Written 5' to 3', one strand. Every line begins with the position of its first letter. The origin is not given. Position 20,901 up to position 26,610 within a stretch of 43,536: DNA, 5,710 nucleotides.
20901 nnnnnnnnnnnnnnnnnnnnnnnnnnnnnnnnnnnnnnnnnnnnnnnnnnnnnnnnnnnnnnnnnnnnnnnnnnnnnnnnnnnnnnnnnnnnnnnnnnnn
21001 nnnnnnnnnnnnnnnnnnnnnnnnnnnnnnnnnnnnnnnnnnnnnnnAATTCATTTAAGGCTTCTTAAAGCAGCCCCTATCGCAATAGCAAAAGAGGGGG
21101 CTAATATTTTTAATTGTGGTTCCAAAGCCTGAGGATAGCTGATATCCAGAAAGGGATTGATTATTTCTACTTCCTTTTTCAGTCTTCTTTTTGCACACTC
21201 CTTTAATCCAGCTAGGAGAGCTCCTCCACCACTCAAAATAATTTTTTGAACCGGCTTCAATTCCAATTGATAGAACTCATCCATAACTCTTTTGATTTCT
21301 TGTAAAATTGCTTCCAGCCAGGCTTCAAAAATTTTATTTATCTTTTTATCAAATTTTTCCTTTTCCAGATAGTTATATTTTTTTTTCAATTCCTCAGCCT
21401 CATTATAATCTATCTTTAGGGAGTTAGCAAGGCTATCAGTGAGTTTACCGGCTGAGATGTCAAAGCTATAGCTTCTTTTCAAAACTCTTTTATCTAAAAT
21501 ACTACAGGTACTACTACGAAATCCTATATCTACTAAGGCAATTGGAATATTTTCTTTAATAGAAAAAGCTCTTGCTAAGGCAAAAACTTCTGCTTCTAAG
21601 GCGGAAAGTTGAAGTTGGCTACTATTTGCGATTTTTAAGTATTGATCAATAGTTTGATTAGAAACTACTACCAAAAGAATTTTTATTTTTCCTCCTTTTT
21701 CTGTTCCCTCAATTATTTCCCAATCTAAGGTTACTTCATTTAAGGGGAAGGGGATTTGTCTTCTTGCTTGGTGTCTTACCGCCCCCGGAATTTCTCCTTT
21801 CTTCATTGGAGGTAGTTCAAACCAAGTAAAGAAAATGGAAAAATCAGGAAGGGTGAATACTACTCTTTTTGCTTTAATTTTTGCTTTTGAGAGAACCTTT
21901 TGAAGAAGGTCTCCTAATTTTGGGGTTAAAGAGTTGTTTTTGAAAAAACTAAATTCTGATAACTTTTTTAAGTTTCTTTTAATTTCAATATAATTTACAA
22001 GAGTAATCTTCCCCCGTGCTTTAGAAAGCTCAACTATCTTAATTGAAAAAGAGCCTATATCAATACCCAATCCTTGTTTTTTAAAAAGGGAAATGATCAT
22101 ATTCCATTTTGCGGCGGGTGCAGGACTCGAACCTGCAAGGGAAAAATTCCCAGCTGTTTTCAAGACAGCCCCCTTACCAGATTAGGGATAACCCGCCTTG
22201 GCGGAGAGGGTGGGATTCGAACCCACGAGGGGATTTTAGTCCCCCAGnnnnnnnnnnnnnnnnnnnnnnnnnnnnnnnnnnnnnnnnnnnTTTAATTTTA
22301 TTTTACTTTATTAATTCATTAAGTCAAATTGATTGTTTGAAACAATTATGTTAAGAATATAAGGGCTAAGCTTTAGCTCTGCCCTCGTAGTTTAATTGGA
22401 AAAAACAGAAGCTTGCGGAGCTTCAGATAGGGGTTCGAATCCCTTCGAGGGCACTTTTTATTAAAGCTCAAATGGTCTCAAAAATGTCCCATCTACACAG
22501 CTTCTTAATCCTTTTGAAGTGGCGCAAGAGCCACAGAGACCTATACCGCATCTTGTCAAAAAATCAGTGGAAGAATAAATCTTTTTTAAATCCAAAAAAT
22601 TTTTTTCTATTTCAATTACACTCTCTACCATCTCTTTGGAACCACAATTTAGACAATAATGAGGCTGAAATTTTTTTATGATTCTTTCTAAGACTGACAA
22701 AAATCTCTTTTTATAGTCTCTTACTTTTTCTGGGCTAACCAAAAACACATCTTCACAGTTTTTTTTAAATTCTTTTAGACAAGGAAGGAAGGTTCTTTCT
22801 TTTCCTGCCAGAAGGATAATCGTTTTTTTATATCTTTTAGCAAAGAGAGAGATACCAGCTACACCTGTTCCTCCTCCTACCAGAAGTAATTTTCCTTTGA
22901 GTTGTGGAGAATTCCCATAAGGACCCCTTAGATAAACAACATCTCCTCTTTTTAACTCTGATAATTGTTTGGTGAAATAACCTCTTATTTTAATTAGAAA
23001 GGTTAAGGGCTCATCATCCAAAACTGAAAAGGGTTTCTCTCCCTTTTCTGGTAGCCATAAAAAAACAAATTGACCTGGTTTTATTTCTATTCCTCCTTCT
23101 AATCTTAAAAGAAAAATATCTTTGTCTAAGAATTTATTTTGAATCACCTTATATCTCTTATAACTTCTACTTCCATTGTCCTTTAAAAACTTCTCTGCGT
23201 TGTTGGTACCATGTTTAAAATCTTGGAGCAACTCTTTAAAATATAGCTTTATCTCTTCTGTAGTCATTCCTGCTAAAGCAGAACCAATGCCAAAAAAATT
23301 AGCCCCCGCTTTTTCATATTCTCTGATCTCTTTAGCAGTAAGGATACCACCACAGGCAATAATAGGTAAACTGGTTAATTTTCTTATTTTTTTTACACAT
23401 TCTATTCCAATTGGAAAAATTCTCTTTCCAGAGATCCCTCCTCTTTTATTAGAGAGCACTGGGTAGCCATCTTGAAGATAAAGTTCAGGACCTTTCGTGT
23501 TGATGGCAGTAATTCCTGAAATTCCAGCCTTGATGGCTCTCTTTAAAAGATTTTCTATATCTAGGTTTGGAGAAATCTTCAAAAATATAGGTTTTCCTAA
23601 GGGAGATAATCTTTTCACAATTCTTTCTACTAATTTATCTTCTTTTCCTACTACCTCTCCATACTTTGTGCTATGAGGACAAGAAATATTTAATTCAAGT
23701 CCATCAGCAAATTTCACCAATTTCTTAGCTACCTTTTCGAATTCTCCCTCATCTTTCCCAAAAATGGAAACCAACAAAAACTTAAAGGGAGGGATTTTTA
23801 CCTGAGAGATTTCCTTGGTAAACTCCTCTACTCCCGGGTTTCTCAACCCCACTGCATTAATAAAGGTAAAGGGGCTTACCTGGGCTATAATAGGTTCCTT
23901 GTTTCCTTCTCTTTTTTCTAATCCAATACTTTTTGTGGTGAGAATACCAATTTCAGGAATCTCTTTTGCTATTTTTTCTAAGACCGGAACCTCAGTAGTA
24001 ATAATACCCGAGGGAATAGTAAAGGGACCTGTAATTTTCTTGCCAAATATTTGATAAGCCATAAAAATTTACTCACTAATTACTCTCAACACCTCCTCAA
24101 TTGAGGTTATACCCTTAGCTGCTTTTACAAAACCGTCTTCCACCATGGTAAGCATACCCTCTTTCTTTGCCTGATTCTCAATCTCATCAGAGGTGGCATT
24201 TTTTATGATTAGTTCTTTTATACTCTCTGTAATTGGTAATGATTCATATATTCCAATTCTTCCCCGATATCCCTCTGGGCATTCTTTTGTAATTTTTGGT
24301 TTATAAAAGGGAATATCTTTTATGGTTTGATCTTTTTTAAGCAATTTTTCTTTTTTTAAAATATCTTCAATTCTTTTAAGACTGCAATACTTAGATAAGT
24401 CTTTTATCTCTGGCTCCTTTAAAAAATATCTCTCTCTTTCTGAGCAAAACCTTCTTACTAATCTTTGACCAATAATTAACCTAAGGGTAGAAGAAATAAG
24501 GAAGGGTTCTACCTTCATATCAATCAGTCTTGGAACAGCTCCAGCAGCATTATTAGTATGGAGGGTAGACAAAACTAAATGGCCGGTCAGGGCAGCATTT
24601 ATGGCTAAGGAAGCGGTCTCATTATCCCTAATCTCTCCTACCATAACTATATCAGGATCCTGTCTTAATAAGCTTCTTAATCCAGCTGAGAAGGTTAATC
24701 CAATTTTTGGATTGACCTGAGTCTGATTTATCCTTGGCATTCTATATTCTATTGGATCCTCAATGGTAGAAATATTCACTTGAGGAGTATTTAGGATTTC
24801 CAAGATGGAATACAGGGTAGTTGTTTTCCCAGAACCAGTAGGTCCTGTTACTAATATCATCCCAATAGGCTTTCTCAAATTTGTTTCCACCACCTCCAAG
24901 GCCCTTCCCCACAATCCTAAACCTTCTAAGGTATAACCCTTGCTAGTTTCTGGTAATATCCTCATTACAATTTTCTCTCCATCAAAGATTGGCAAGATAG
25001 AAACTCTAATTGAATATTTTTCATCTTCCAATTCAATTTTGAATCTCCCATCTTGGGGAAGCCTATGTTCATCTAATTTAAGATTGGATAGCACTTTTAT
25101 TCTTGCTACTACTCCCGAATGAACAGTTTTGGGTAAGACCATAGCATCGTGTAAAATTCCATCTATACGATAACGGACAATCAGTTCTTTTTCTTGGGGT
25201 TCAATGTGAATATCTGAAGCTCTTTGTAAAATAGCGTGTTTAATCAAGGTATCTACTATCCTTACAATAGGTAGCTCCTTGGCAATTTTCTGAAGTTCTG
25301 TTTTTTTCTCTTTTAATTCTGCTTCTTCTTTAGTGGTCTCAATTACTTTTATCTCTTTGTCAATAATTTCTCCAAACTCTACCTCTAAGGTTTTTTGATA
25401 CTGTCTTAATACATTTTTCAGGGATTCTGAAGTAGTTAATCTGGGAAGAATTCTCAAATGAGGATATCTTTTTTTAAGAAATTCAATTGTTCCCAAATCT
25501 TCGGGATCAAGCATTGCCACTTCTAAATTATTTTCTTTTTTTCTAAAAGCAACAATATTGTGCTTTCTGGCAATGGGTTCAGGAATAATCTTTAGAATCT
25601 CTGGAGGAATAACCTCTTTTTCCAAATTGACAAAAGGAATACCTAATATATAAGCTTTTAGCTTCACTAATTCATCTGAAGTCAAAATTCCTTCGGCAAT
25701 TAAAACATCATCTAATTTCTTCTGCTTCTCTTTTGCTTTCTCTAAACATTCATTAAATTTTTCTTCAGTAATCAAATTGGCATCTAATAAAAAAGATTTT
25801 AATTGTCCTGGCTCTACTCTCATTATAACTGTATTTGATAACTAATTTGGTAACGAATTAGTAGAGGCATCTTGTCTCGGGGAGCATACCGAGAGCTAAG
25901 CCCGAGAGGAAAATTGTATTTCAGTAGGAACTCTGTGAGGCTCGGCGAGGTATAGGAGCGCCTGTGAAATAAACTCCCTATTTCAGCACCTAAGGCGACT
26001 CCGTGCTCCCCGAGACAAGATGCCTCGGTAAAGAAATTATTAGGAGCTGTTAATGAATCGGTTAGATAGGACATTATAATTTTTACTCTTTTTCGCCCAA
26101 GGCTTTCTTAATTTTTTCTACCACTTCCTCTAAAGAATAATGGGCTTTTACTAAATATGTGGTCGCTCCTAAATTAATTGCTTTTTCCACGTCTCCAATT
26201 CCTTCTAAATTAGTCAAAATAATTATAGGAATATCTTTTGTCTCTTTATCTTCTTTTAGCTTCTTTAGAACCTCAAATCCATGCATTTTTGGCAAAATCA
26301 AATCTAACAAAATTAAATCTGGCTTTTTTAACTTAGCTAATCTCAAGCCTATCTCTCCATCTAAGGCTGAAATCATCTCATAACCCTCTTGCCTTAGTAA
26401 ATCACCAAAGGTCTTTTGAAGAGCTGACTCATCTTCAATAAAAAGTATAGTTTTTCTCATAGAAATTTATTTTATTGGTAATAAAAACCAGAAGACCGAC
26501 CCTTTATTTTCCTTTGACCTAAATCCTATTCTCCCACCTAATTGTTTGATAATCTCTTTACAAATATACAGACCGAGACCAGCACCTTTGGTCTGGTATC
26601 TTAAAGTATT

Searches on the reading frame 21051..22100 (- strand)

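Call 76: search_protein_families(library=pfam, proteins=[window:21051-22100:-], max_evalue=0.00001)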
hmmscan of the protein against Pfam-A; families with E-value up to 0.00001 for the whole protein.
window:21051-22100:- (349 aa): 2 families
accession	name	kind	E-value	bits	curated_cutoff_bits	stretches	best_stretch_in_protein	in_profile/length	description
PF11104.14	PilM_2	-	2.1e-43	149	27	1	12-347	1-339/340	Type IV pilus assembly protein PilM;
PF14450.12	FtsA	-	9.8e-14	52.2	31.8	1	188-342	1-127/127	Cell division protein FtsA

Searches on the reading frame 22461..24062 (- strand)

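Call 27: search_protein_families(library=pfam, proteins=[window:22461-24062:-])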
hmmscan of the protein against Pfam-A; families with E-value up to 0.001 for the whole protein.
window:22461-24062:- (533 aa): 1 family
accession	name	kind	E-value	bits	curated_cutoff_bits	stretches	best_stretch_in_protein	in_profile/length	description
PF01180.27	DHO_dh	-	7.2e-48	163.7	27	1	3-264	4-275/291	Dihydroorotate dehydrogenase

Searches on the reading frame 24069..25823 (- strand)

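Call 27: search_protein_families(library=pfam, proteins=[window:24069-25823:-])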
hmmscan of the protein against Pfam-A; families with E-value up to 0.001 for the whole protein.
window:24069-25823:- (584 aa): 2 families
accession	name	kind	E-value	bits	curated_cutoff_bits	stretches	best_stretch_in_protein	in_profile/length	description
PF00437.27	T2SSE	-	4.4e-125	417.6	24.9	1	182-580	4-370/370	Type II/IV secretion system protein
PF05157.20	MshEN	-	7.2e-16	58.4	23.1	1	60-146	1-87/90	MshEN domain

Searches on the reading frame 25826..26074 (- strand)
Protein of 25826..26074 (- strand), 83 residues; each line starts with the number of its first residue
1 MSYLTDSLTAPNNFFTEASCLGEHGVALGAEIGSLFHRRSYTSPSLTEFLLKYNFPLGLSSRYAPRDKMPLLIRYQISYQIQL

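Call 69: find_homologous_proteins(query=window:25826-26074:-, max_evalue=10)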
Query seq(83 aa) (83 aa): 3 proteins with E <= 10 among 3 candidates.
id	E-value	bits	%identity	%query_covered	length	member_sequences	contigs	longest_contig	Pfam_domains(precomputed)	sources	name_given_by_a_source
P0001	1.2e-17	81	80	65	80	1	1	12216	-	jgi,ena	-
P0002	7.1e-15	72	55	98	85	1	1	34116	-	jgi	-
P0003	1.6e-6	46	61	53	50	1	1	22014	-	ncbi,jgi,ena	-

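Call 70: find_encoding_contigs(protein=P0002, flank=10000, max_places=4)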
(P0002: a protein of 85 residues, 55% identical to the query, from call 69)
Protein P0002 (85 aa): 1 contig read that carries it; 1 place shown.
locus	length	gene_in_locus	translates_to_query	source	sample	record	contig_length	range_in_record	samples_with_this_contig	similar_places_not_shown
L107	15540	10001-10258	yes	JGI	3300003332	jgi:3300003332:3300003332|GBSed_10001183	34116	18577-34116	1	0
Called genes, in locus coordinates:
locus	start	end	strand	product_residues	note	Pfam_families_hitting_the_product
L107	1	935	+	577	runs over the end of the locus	PF13510:Fer2_4, PF00037:Fer4 (faint), PF10588:NADH-G_4Fe-4S_3, PF14697:Fer4_21 (weak), PF12838:Fer4_7, PF13187:Fer4_9 (weak), PF02906:Fe_hyd_lg_C, PF02256:Fe_hyd_SSU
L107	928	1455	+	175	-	-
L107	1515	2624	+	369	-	PF00180:Iso_dh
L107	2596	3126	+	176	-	-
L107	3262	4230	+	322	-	PF02739:5_3_exonuc_N, PF01367:5_3_exonuc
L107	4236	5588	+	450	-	PF02743:dCache_1, PF00672:HAMP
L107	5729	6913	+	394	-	PF08495:FIST, PF10442:FIST_C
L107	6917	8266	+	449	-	PF00989:PAS, PF08448:PAS_4 (weak), PF13426:PAS_9 (weak), PF00512:HisKA, PF13581:HATPase_c_2 (faint), PF02518:HATPase_c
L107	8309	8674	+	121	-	PF00072:Response_reg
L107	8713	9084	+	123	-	PF00072:Response_reg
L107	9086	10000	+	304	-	PF01149:Fapy_DNA_glyco, PF05833:NFACT_N (weak), PF06831:H2TH, PF06827:zf-FPG_IleRS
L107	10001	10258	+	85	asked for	-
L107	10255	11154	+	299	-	PF06144:DNA_pol3_delta (weak), PF21694:DNA_pol3_delta_C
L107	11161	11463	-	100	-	PF01649:Ribosomal_S20p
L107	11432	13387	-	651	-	PF00270:DEAD, PF04851:ResIII, PF17757:UvrB_inter, PF27431:UvrB_3rd, PF00271:Helicase_C, PF12344:UvrB, PF02151:UVR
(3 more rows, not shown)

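Call 71: find_encoding_contigs(protein=P0003, flank=10000, max_places=4)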
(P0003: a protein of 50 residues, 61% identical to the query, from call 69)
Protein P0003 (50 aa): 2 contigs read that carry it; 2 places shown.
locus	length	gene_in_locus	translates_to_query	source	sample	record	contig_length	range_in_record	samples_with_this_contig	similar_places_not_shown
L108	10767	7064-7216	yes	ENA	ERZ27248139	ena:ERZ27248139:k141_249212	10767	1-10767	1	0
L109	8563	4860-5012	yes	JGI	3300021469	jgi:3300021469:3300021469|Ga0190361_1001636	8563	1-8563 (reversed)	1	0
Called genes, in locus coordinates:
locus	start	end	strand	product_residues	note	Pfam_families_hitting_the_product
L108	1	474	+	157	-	?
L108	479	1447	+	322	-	PF02739:5_3_exonuc_N, PF01367:5_3_exonuc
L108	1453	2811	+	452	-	PF02743:dCache_1, PF00672:HAMP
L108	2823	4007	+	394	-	PF08495:FIST, PF10442:FIST_C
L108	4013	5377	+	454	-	PF00989:PAS, PF08448:PAS_4 (weak), PF13426:PAS_9 (weak), PF00512:HisKA, PF13581:HATPase_c_2 (faint), PF02518:HATPase_c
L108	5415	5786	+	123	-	PF00072:Response_reg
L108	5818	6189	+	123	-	PF00072:Response_reg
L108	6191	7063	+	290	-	PF01149:Fapy_DNA_glyco, PF05833:NFACT_N (weak), PF06831:H2TH, PF06827:zf-FPG_IleRS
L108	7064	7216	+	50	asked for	-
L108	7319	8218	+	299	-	PF06144:DNA_pol3_delta, PF21694:DNA_pol3_delta_C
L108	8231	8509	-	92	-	PF01649:Ribosomal_S20p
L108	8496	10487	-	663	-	PF00270:DEAD, PF04851:ResIII, PF17757:UvrB_inter, PF27431:UvrB_3rd, PF00271:Helicase_C, PF12344:UvrB, PF02151:UVR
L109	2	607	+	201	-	?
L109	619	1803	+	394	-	PF08495:FIST, PF10442:FIST_C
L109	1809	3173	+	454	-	PF00989:PAS, PF08448:PAS_4 (weak), PF13426:PAS_9 (weak), PF00512:HisKA, PF13581:HATPase_c_2 (faint), PF02518:HATPase_c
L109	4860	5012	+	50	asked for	-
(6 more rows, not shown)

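Call 72: find_encoding_contigs(protein=P0001, flank=10000, max_places=4)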
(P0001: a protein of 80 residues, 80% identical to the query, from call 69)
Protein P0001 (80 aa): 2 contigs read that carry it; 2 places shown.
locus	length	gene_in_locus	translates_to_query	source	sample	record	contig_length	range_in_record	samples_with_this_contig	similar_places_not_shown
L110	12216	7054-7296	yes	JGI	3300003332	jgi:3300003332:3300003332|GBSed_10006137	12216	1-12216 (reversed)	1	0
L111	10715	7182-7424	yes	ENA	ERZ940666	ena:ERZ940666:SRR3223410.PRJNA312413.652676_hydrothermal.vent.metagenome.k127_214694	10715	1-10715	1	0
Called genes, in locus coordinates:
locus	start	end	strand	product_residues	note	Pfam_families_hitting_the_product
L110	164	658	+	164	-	-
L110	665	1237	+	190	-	PF01132:EFP (faint), PF08207:EFP_N, PF09285:Elong-fact-P_C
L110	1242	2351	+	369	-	PF01490:Aa_trans, PF03222:Trp_Tyr_perm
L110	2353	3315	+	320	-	PF01699:Na_Ca_ex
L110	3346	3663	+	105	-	PF00829:Ribosomal_L21p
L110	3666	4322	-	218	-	PF21176:RecR_HhH, PF01751:Toprim, PF13662:Toprim_4, PF21175:RecR_C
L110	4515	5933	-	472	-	PF00772:DnaB, PF13481:AAA_25, PF03796:DnaB_C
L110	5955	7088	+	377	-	PF13439:Glyco_transf_4, PF00534:Glycos_transf_1, PF13692:Glyco_trans_1_4, PF13524:Glyco_trans_1_2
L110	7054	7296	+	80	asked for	-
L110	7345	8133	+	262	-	PF00702:Hydrolase (faint), PF05116:S6PP (faint), PF08282:Hydrolase_3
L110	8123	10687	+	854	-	PF01074:Glyco_hydro_38N, PF03065:Glyco_hydro_57 (faint), PF09261:Alpha-mann_mid, PF07748:Glyco_hydro_38C, PF17677:Glyco_hydro38C2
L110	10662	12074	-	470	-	PF01406:tRNA-synt_1e, PF01921:tRNA-synt_1f (faint), PF09334:tRNA-synt_1g, PF09190:DALR_2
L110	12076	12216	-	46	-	?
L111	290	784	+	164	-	-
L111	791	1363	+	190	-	PF01132:EFP (faint), PF08207:EFP_N, PF09285:Elong-fact-P_C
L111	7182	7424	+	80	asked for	-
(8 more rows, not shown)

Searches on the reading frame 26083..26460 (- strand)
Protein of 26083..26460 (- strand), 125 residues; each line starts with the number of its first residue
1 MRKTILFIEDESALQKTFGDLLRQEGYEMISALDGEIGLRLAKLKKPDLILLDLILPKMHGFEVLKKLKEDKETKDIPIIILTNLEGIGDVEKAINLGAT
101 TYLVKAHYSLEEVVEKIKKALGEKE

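Call 27: search_protein_families(library=pfam, proteins=[window:26083-26460:-])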
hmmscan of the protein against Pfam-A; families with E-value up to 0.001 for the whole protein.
window:26083-26460:- (125 aa): 1 family
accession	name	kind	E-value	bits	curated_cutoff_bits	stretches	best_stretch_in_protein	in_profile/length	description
PF00072.30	Response_reg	-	7.5e-23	81.3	30.2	1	5-117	1-110/111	Response regulator receiver domain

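Call 51: find_encoding_contigs(protein=window:26083-26460:-, flank=3000, max_places=10)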
Protein window:26083-26460:- (125 aa): 3 contigs read that carry it; 3 places shown.
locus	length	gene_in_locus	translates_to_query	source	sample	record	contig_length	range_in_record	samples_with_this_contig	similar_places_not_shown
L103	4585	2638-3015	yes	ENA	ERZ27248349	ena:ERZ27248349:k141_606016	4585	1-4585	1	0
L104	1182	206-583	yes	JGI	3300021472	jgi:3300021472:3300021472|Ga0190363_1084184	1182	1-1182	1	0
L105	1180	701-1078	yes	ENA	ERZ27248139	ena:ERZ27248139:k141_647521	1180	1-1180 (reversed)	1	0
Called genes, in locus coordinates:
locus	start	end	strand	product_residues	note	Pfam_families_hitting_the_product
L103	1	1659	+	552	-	?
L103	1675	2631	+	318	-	PF00512:HisKA, PF02518:HATPase_c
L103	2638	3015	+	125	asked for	PF00072:Response_reg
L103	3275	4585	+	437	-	?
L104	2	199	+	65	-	?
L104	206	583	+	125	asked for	PF00072:Response_reg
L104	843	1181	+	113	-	?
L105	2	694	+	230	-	?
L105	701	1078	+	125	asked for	PF00072:Response_reg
